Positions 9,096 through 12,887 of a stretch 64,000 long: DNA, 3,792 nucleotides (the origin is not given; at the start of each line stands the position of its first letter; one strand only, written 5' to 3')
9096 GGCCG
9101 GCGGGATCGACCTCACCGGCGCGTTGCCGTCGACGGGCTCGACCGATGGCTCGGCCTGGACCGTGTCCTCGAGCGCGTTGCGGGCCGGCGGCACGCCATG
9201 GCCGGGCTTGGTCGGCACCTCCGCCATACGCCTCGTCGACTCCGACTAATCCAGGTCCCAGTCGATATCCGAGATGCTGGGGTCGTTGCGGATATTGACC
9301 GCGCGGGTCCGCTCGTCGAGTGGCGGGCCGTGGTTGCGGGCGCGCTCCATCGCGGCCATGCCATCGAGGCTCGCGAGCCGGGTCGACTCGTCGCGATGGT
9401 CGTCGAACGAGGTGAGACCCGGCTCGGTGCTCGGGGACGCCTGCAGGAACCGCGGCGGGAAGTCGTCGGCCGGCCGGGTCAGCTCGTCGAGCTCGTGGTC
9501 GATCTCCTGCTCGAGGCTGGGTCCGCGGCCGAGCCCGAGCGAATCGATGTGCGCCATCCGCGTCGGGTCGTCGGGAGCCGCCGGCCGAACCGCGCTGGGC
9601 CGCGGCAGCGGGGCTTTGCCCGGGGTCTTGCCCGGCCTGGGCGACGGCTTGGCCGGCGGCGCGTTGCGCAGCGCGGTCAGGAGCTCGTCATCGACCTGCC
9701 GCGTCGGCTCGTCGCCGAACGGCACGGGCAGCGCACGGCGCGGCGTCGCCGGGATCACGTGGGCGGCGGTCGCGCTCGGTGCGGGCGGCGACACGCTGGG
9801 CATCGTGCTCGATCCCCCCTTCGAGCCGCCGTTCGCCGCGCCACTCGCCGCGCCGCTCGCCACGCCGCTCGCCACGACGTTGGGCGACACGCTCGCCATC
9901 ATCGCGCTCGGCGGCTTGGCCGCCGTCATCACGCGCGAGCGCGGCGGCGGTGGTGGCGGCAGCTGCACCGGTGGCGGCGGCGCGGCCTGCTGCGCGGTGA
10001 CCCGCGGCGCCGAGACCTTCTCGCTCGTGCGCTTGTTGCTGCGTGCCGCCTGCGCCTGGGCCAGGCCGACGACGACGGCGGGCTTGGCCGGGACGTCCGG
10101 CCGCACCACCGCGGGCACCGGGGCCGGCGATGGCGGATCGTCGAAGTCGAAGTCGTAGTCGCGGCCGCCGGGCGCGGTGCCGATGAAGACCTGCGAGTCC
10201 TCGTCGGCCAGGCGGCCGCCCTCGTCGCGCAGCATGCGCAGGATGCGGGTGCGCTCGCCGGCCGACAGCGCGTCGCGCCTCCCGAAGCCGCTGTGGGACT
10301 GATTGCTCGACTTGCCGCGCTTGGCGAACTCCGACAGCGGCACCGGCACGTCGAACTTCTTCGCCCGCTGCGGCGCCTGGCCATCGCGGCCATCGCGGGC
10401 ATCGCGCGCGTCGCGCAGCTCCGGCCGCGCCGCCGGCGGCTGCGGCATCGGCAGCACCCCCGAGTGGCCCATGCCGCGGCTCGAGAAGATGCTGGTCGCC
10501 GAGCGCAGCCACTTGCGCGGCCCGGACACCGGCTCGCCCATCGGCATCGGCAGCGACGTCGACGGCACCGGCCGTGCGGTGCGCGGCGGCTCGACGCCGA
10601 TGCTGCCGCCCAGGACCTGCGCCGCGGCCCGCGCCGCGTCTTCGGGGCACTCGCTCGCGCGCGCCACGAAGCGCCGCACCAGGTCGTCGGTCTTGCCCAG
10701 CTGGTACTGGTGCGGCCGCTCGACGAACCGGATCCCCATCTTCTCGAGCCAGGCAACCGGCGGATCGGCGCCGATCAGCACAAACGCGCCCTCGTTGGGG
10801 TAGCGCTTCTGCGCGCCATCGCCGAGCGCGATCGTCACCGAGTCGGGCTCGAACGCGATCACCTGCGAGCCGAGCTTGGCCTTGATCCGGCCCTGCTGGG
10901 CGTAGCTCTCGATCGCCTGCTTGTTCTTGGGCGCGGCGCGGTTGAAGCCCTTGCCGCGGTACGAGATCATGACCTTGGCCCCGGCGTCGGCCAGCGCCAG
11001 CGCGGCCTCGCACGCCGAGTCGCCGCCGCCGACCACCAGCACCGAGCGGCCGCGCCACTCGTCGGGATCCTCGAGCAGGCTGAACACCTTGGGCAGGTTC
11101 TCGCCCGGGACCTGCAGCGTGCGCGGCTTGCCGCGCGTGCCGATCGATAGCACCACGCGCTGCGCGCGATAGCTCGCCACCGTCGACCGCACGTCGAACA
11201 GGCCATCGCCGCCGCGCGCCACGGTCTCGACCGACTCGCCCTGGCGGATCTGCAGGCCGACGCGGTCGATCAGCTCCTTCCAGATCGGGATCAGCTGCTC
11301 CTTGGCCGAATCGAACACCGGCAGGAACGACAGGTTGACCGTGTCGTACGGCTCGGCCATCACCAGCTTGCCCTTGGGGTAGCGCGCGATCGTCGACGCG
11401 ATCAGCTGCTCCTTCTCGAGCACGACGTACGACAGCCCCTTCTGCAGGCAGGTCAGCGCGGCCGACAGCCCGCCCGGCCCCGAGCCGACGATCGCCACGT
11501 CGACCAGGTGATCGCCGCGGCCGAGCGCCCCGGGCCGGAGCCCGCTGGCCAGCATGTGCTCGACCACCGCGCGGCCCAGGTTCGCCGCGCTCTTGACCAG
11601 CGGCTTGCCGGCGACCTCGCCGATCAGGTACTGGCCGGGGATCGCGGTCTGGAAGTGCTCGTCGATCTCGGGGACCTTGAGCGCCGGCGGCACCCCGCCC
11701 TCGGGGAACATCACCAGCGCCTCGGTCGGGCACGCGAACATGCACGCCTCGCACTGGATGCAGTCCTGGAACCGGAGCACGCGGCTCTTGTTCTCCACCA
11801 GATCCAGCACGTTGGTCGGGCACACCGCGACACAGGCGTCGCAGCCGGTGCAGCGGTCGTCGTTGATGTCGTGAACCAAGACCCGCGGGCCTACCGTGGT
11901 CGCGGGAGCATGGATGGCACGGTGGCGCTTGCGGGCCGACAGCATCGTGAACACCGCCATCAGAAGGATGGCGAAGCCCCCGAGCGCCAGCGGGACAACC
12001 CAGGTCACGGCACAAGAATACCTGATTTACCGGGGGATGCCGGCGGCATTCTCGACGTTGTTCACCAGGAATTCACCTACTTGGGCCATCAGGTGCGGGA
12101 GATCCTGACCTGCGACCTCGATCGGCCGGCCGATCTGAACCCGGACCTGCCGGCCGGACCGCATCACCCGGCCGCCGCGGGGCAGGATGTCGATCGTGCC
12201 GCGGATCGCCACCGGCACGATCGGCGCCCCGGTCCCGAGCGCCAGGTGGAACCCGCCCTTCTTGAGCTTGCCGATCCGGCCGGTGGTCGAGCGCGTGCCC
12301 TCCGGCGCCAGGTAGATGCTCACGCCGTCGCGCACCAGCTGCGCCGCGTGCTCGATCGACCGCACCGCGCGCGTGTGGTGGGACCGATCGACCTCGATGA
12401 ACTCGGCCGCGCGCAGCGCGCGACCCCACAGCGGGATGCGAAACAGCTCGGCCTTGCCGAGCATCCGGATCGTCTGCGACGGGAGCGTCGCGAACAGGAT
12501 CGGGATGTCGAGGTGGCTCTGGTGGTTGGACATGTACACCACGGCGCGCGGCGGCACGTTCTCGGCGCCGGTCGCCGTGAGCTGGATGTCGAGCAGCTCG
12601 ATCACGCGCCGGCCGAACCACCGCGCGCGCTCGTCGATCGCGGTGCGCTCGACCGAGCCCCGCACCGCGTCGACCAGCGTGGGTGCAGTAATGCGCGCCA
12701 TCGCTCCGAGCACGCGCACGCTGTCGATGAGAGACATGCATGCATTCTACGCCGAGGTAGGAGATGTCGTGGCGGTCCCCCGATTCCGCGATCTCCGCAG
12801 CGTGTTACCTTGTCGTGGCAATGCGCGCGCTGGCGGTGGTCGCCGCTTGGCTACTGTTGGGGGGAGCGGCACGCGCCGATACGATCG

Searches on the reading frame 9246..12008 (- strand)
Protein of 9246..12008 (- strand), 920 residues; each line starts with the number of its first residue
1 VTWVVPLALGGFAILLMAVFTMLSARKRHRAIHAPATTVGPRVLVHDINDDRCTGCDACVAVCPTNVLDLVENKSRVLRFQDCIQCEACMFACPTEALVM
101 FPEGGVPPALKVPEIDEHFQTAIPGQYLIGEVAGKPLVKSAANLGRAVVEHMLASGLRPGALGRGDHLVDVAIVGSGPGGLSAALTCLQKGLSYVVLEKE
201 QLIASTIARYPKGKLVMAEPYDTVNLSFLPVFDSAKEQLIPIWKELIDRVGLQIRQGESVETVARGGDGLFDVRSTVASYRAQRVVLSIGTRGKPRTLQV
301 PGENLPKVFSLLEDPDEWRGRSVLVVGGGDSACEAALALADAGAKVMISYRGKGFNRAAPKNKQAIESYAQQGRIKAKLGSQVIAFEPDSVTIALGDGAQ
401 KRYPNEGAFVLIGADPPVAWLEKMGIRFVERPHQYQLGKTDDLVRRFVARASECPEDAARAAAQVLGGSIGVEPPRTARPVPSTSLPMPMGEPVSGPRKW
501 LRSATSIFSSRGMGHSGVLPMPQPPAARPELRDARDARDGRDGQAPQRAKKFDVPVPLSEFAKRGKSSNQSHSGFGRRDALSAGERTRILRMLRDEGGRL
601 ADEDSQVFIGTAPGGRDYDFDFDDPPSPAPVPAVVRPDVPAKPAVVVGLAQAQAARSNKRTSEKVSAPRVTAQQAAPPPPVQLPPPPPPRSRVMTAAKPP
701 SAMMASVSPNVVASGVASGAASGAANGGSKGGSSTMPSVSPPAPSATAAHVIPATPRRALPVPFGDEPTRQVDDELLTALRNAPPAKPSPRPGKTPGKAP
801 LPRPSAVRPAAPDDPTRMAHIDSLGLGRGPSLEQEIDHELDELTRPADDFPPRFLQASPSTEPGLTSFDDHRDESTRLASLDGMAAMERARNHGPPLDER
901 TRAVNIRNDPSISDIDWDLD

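Call 48: search_protein_families(library=pfam, proteins=[window:9246-12008:-], max_evalue=0.001)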
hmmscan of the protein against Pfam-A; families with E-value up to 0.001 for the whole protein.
window:9246-12008:- (920 aa): 24 families
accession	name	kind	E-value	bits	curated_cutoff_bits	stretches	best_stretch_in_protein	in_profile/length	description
PF13738.12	Pyr_redox_3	-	2.9e-37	129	30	1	173-427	2-280/305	Pyridine nucleotide-disulphide oxidoreductase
PF07992.20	Pyr_redox_2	-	3.1e-26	92.9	26.1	1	170-428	2-251/291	Pyridine nucleotide-disulphide oxidoreductase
PF12838.12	Fer4_7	-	4.2e-11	43.6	27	2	52-97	1-52/52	4Fe-4S dicluster domain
PF00037.32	Fer4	-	7e-11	41.9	21.1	2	48-68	3-23/24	4Fe-4S binding domain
PF00890.30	FAD_binding_2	-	9.4e-11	42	20.4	1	170-208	1-39/414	FAD binding domain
PF14697.11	Fer4_21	-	2.7e-09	37.4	35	1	45-67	33-56/59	4Fe-4S dicluster domain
PF13237.11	Fer4_10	-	4e-09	36.7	25.5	1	48-94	4-53/53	4Fe-4S dicluster domain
PF03486.20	HI0933_like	-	8.9e-09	35.6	50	0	170-215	2-47/244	HI0933-like protein Rossmann domain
PF13484.11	Fer4_16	-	3.8e-08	34.4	30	0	52-69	1-18/66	4Fe-4S double cluster binding domain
PF00070.33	Pyr_redox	-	3.9e-08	34.1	22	1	322-390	1-70/82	Pyridine nucleotide-disulphide oxidoreductase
PF13187.11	Fer4_9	-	6.3e-08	33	27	1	52-97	1-51/52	4Fe-4S dicluster domain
PF12837.12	Fer4_6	-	2.5e-07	30.8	25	1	48-68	4-24/24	4Fe-4S binding domain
PF12831.13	FAD_oxidored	-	7.3e-07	29.3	27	1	170-201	1-32/416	FAD dependent oxidoreductase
PF12797.12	Fer4_2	-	8.4e-07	29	24.5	0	48-65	5-22/22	4Fe-4S binding domain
PF13183.11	Fer4_8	-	1.6e-06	29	27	0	49-67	50-68/68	4Fe-4S dicluster domain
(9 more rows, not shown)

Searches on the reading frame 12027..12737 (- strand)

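Call 6: search_protein_families(library=pfam, proteins=[window:12027-12737:-], max_evalue=0.01)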
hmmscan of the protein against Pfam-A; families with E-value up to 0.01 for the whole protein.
window:12027-12737:- (236 aa): 1 family
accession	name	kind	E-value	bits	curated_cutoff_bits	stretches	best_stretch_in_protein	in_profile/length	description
PF01553.26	Acyltransferase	-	6.1e-30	104.2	23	1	53-178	2-131/132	Acyltransferase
